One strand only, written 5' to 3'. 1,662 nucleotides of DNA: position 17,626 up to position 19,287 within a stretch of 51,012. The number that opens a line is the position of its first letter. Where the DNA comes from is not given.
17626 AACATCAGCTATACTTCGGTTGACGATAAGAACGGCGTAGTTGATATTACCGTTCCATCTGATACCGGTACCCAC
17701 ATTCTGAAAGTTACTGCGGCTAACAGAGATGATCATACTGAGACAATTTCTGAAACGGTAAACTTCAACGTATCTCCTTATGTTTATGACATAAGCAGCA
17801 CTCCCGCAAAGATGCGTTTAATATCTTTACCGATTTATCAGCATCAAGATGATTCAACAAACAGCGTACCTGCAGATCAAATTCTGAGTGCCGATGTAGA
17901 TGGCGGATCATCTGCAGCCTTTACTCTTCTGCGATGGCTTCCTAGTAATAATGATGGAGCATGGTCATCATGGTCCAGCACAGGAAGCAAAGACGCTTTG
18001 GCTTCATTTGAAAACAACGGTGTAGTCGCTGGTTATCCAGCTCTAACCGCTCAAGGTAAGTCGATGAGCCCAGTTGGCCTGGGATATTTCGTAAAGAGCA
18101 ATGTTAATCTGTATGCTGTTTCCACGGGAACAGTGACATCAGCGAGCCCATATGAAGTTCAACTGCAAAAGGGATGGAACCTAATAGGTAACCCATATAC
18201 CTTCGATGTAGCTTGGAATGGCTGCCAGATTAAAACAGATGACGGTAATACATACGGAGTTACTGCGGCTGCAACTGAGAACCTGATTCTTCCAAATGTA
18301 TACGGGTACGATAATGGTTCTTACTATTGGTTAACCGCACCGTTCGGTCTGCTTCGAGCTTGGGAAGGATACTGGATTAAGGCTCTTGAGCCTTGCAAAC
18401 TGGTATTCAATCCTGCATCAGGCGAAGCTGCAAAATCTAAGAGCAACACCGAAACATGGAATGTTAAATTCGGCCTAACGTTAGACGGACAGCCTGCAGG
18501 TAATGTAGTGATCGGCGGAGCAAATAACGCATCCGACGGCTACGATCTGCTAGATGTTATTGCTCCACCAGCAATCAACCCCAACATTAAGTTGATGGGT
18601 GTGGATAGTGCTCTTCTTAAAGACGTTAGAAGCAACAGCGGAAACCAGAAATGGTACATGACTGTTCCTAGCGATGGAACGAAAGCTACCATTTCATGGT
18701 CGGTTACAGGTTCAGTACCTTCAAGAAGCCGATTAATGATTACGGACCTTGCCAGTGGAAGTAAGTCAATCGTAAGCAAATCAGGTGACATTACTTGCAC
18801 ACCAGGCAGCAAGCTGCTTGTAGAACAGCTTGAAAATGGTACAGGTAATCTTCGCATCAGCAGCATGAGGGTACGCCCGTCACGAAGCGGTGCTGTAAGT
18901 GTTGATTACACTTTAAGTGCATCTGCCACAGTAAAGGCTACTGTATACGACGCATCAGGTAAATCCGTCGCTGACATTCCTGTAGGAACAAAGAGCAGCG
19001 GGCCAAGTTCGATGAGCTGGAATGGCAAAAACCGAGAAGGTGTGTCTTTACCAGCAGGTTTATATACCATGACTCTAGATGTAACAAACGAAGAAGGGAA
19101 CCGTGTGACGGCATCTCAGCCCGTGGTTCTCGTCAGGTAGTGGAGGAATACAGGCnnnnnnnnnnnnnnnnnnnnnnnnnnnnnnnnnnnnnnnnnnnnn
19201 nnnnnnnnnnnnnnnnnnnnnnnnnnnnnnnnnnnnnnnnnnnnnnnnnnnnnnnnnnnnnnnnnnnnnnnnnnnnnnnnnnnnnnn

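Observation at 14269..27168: Tight operon of three large secreted proteins with unrelated cargo and one common C-terminal cassette (candidate undescribed surface or secretion module)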

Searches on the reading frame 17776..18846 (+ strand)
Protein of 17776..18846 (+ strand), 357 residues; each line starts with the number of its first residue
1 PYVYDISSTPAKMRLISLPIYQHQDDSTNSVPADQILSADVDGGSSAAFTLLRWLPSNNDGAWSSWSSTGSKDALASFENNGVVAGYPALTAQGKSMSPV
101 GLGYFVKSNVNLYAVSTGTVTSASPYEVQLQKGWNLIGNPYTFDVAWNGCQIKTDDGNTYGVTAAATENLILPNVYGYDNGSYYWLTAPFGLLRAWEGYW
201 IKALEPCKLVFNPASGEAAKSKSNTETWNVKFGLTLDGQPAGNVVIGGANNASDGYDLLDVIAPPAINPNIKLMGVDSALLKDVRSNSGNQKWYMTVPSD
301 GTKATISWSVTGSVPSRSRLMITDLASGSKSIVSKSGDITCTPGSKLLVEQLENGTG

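Call 33: search_protein_representatives(alignment_id=A3)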
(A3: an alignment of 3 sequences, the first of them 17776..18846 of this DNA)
Query: 3 sequences, 361 profile positions. Proteins with E-value up to 0.001 (for the whole library): 5651; up to 1e-10: 2037; up to 1e-30: 112. The best 150 are listed.
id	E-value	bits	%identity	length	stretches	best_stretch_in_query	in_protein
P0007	2.2e-164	563.2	-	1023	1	1-360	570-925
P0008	8.4e-99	347.4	-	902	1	11-361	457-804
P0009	4.0e-91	322.2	-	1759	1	1-361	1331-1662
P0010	1.3e-54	202.1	-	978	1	12-359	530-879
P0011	2.8e-47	178.0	-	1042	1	8-357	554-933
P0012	3.9e-43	164.3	-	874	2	94-360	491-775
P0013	4.5e-43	164.1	-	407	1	89-360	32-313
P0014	3.3e-42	161.3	-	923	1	11-359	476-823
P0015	3.4e-42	161.2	-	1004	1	14-357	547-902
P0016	2.7e-41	158.2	-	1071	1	12-359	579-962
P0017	1.6e-40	155.7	-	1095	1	13-357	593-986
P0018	6.8e-40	153.6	-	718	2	105-354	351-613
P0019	2.4e-39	151.9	-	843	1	94-354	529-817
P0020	3.0e-39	151.5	-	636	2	95-359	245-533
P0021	1.8e-38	149.0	-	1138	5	235-359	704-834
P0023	1.0e-37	146.5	-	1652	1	86-360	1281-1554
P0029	4.6e-37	144.3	-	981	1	14-358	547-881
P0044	3.3e-35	138.2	-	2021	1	86-358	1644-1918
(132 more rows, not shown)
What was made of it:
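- General module: 5651 representative clusters match the non-FlgD part of the cassette (call 33).
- Tried and rejected: The exhaustive search was needed (call 33).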

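Call 39: search_protein_families(library=pfam, alignment_id=A5, max_evalue=0.001)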
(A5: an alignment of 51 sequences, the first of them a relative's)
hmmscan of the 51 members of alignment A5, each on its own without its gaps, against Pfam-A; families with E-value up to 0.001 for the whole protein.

A. member 1, P0007 (1023 aa): 2 families
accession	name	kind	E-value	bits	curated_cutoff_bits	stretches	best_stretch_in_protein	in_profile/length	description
PF00082.27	Peptidase_S8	-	2.8e-36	125.8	21.8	1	153-457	4-288/288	Subtilase family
PF13860.13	FlgD_ig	-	6e-14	52.2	27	1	941-1007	10-77/79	FlgD Ig-like domain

B. families by the number of members that match (of 51 scanned): 37 families (the first 25 are shown)
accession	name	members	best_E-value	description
PF13860.13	FlgD_ig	42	3.7e-15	FlgD Ig-like domain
PF00082.27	Peptidase_S8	29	2e-51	Subtilase family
PF22148.1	Fervidolysin_NPro-like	4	2.7e-07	Fervidolysin N-terminal prodomain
PF10029.15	DUF2271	4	6.8e-05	Predicted periplasmic protein (DUF2271)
PF10633.15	NPCBM_assoc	3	0.00025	NPCBM-associated, NEW3 domain of alpha-galactosidase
PF00092.34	VWA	2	2.4e-21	von Willebrand factor type A domain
PF13519.12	VWA_2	2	4.7e-19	von Willebrand factor type A domain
PF18962.6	Por_Secre_tail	2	2.4e-12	Secretion system C-terminal sorting domain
PF13620.12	CarboxypepD_reg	2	5.1e-12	Carboxypeptidase regulatory-like domain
PF17210.9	SdrD_B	2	8.3e-06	SdrD B-like domain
PF19077.6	Big_13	2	0.0003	Bacterial Ig-like domain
PF07676.18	PD40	1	1.5e-20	WD40-like Beta Propeller Repeat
PF22073.2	Cep192_D4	1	2.7e-18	Cep192 domain 4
PF20773.4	InhA-like_MAM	1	1.3e-12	Immune inhibitor A-like, MAM domain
PF15780.11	ASH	1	3.6e-11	Abnormal spindle-like microcephaly-assoc'd, ASPM-SPD-2-Hydin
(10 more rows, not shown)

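Call 53: list_cluster_members(proteins=[P0008, P0009, P0010, P0012, P0014, P0015, P0023, P0029, P0044, P0021])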
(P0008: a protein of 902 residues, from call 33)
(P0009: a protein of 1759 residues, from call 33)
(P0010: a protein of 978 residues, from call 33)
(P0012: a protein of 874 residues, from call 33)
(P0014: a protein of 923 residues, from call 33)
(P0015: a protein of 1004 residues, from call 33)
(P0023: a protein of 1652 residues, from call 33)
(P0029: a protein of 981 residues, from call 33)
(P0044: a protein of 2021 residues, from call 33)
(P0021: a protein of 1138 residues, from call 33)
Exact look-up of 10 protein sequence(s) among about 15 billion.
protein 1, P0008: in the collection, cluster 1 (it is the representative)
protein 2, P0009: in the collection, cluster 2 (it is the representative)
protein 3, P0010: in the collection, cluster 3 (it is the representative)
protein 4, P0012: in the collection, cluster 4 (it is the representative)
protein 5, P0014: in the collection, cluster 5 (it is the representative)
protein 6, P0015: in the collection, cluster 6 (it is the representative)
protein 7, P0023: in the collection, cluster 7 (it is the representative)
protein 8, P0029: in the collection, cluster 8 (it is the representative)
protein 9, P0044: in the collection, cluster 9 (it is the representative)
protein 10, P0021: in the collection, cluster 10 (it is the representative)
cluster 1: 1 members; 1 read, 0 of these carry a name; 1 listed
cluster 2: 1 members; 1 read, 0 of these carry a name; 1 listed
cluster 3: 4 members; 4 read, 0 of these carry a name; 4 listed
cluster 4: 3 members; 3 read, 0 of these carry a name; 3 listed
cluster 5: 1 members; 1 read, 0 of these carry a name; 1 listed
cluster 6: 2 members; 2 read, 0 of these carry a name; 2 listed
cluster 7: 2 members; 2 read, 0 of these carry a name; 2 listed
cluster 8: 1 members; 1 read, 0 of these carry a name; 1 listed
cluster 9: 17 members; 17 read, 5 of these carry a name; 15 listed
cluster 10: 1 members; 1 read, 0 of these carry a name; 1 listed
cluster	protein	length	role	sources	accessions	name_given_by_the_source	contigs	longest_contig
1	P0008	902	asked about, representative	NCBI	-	-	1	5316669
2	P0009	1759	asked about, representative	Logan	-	-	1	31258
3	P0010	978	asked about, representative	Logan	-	-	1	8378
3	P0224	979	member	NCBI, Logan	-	-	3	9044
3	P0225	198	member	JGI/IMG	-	-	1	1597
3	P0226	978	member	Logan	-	-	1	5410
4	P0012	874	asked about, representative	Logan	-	-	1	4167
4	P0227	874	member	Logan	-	-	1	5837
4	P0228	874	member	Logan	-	-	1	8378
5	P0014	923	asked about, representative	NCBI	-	-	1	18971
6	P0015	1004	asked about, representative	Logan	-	-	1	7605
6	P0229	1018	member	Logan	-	-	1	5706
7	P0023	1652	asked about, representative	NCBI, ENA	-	-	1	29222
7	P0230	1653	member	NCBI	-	-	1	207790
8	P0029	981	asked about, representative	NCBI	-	-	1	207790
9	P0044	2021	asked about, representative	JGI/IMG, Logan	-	-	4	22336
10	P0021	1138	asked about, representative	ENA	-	-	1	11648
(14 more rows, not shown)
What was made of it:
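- Tried and rejected: Cluster names were uninformative: all were hypothetical or unnamed (call 53).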

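Call 89: search_protein_families(library=pfam, alignment_id=A13, max_evalue=0.0001)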
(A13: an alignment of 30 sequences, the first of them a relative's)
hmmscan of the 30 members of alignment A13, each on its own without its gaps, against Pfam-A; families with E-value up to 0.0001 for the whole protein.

A. member 1, P0018 (718 aa): 3 families
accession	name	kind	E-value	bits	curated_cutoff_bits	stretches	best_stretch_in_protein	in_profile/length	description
PF13620.12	CarboxypepD_reg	-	5.1e-12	46.4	32.3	1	196-274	2-80/82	Carboxypeptidase regulatory-like domain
PF13860.13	FlgD_ig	-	1.3e-10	41.6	27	1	637-703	12-78/79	FlgD Ig-like domain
PF17210.9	SdrD_B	-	8.3e-06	26.4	29.7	0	205-253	21-69/112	SdrD B-like domain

B. families by the number of members that match (of 30 scanned): 53 families (the first 25 are shown)
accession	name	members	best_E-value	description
PF13860.13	FlgD_ig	22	4.2e-15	FlgD Ig-like domain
PF13620.12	CarboxypepD_reg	7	3e-53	Carboxypeptidase regulatory-like domain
PF13715.12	CarbopepD_reg_2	5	1.7e-25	CarboxypepD_reg-like domain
PF07676.18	PD40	5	7.1e-19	WD40-like Beta Propeller Repeat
PF17210.9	SdrD_B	5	2.7e-16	SdrD B-like domain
PF17802.7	SpaA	5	1.4e-15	Prealbumin-like fold domain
PF05547.17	Peptidase_M6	3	7.6e-13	Immune inhibitor A peptidase M6, catalytic domain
PF14686.12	fn3_3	3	5.7e-06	Polysaccharide lyase family 4, domain II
PF09136.16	Glucodextran_B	2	4.6e-19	Glucodextranase, domain B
PF00041.27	fn3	2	1.5e-11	Fibronectin type III domain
PF08308.17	PEGA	2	8.4e-08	PEGA domain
PF17957.7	Big_7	2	1.6e-06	Bacterial Ig domain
PF19077.6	Big_13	2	5.1e-05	Bacterial Ig-like domain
PF00082.27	Peptidase_S8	1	1.9e-47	Subtilase family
PF25174.1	Beta-prop_THOC3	1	1.1e-38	THOC3 beta-propeller domain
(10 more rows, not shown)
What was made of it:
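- Others carry M6, PD40, CarboxypepD_reg, SdrD_B, FG-GAP or WD40 (calls 39, 89). The cargo repertoire resembles that of T9SS (calls 39, 89).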

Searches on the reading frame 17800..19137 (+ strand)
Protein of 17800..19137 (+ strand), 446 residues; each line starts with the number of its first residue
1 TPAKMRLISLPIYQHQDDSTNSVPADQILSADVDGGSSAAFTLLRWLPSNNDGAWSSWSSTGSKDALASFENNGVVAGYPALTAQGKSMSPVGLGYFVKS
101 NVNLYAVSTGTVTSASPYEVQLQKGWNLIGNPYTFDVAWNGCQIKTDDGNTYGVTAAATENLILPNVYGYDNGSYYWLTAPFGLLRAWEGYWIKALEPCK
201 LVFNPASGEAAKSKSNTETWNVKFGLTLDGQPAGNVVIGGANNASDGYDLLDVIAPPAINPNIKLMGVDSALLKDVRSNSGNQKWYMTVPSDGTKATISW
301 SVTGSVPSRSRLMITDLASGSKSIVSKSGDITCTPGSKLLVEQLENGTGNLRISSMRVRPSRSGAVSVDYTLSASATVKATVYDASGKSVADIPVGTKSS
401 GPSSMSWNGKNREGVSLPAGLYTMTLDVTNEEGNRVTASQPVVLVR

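Call 73: search_solved_structures(query=A10, max_evalue=10)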
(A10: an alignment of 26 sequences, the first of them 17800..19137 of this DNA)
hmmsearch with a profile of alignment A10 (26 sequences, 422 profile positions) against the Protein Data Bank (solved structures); distinct sequences matched with E-value up to 10: 12.
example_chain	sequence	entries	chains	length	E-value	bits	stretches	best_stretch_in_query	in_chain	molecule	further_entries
7eh9_A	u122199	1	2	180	2.1e-10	43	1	341-414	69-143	Basal-body rod modification protein FlgD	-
7bhq_A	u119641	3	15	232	3.1e-10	42.4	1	341-414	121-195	Basal-body rod modification protein FlgD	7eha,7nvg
3osv_A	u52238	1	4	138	8.6e-09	37.7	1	340-406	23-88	Flagellar basal-body rod modification protein FlgD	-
8gl6_D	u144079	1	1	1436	5.5e-08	35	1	32-371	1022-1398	RemA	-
3c12_A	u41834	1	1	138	3.1e-06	29.3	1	340-412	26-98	Flagellar protein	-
6za2_A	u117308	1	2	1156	1.3e-05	27.2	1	352-422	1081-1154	Por secretion system protein porU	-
8jmw_A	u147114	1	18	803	0.0018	20.2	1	300-413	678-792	S8 family serine peptidase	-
4zzf_A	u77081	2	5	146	0.0026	19.7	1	334-402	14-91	Flagellar basal body rod modification protein | Basal-body rod modification protein FlgD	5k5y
4zzk_A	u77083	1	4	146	0.0026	19.7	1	334-402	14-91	Basal-body rod modification protein FlgD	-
6eca_A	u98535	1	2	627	0.032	16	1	339-389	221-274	Beta-glucuronidase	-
6u7i_A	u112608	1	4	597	0.37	12.5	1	329-373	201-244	Beta-glucuronidase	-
5m11_A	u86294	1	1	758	1.6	10.5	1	352-403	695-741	Immunoreactive 84kD antigen PG93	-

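Call 74: search_solved_structures(query=A10, max_evalue=0.0001, show_alignments=5)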
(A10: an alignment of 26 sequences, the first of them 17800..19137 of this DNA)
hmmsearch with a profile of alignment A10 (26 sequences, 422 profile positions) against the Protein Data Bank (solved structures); distinct sequences matched with E-value up to 0.0001: 6.
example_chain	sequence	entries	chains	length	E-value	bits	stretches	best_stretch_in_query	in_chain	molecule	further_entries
7eh9_A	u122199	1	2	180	2.1e-10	43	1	341-414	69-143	Basal-body rod modification protein FlgD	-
7bhq_A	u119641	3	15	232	3.1e-10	42.4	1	341-414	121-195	Basal-body rod modification protein FlgD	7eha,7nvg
3osv_A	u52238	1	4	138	8.6e-09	37.7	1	340-406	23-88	Flagellar basal-body rod modification protein FlgD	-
8gl6_D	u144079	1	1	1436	5.5e-08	35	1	32-371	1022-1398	RemA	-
3c12_A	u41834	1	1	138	3.1e-06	29.3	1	340-412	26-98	Flagellar protein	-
6za2_A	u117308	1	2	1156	1.3e-05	27.2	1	352-422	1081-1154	Por secretion system protein porU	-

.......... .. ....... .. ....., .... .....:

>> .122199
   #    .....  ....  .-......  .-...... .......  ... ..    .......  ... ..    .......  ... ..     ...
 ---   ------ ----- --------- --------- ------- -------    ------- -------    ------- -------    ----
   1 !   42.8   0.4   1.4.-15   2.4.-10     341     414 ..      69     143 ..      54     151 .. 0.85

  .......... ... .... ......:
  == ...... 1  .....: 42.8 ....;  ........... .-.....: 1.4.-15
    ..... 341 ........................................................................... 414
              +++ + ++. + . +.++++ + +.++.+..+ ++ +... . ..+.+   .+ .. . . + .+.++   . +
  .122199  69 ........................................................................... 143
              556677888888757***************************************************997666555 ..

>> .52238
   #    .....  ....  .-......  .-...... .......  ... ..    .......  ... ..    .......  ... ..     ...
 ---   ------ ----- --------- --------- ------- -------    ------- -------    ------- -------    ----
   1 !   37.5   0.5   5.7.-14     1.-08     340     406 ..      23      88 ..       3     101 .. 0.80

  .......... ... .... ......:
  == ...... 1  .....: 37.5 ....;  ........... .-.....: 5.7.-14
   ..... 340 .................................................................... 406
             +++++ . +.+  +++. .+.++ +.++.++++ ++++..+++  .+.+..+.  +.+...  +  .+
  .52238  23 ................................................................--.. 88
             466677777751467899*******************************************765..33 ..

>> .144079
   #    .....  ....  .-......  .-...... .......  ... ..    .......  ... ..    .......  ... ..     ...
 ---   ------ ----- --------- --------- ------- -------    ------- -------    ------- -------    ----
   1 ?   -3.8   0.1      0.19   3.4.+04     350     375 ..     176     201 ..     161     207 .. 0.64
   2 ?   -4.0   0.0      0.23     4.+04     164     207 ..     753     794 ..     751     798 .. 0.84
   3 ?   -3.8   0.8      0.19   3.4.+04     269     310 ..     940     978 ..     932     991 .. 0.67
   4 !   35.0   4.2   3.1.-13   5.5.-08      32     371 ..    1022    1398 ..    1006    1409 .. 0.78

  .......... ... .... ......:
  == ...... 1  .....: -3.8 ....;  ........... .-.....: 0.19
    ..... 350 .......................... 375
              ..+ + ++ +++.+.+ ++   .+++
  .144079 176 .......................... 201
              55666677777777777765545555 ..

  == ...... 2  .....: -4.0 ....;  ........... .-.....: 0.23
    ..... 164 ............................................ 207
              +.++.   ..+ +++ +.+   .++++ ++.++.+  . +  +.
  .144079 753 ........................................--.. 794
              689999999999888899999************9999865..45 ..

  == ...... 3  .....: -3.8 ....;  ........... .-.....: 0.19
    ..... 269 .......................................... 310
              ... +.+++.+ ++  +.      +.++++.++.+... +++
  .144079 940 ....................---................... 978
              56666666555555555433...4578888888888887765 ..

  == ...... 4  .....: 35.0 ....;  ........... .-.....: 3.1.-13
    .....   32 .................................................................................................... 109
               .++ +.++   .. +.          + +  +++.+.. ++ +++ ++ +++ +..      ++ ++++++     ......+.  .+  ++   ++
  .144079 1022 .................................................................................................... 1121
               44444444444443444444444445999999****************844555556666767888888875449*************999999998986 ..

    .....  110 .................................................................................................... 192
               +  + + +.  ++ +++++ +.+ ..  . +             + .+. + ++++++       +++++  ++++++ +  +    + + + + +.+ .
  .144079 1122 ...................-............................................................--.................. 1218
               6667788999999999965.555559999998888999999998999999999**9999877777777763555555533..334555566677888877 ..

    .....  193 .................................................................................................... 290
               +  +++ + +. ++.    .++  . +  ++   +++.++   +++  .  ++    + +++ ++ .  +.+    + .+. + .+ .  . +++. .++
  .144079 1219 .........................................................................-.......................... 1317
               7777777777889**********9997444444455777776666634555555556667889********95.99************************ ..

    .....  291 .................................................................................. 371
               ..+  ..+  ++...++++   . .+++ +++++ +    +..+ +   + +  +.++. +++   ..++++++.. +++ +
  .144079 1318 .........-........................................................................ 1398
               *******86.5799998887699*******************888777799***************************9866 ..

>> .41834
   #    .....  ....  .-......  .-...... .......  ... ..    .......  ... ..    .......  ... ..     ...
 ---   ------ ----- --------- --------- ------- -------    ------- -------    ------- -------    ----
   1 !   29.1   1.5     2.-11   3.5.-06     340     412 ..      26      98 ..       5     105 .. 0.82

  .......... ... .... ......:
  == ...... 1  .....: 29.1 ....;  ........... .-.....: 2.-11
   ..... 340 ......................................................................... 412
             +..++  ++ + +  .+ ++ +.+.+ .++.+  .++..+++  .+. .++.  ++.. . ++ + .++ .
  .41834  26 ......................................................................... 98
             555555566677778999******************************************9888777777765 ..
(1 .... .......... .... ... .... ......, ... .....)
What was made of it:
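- A profile that includes those sequences hits F. johnsoniae RemA 1022-1398 at E 5.5e-8 and the PorU CTD at E 1.3e-5 (calls 73, 74).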

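Call 91: search_solved_structures(query=A14, max_evalue=1)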
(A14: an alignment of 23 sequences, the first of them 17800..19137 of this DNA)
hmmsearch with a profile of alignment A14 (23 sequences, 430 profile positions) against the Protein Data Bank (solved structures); distinct sequences matched with E-value up to 1: 16.
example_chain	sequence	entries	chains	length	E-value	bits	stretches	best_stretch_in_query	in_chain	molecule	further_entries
7eh9_A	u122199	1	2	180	7.9e-11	44.5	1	351-416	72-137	Basal-body rod modification protein FlgD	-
7bhq_A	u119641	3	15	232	1.3e-10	43.8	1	352-416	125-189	Basal-body rod modification protein FlgD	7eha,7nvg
3osv_A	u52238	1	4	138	1.4e-08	37.1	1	359-412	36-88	Flagellar basal-body rod modification protein FlgD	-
3c12_A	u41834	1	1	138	1.7e-06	30.3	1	337-422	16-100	Flagellar protein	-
8jmw_A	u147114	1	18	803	0.019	16.9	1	308-423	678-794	S8 family serine peptidase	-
6za2_A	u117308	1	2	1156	0.023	16.6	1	361-430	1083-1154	Por secretion system protein porU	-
6u7i_A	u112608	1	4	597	0.036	16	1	336-381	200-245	Beta-glucuronidase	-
6eca_A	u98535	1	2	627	0.045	15.6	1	347-397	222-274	Beta-glucuronidase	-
4zzf_A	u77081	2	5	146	0.082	14.8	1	363-410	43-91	Flagellar basal body rod modification protein | Basal-body rod modification protein FlgD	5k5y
4zzk_A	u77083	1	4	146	0.082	14.8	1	363-410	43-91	Basal-body rod modification protein FlgD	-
5m11_A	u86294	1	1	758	0.51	12.2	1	359-411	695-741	Immunoreactive 84kD antigen PG93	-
4q00_A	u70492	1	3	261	0.89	11.4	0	287-370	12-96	Ferrous iron transport protein B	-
4q5i_A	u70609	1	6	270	0.95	11.3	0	287-370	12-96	Ferrous iron transport protein B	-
4r98_A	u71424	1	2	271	0.95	11.3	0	287-370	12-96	Ferrous iron transport protein B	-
3hyr_A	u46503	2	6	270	0.95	11.3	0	287-370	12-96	Ferrous iron transport protein B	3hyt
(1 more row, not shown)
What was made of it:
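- On FlgD Ig-like domain (PF13860): The cassette profile hits solved FlgD structures at E about 1e-10 (calls 73, 91).
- The RemA link is lost when FCB sequences are left out of the profile (call 91), so it is transitive.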
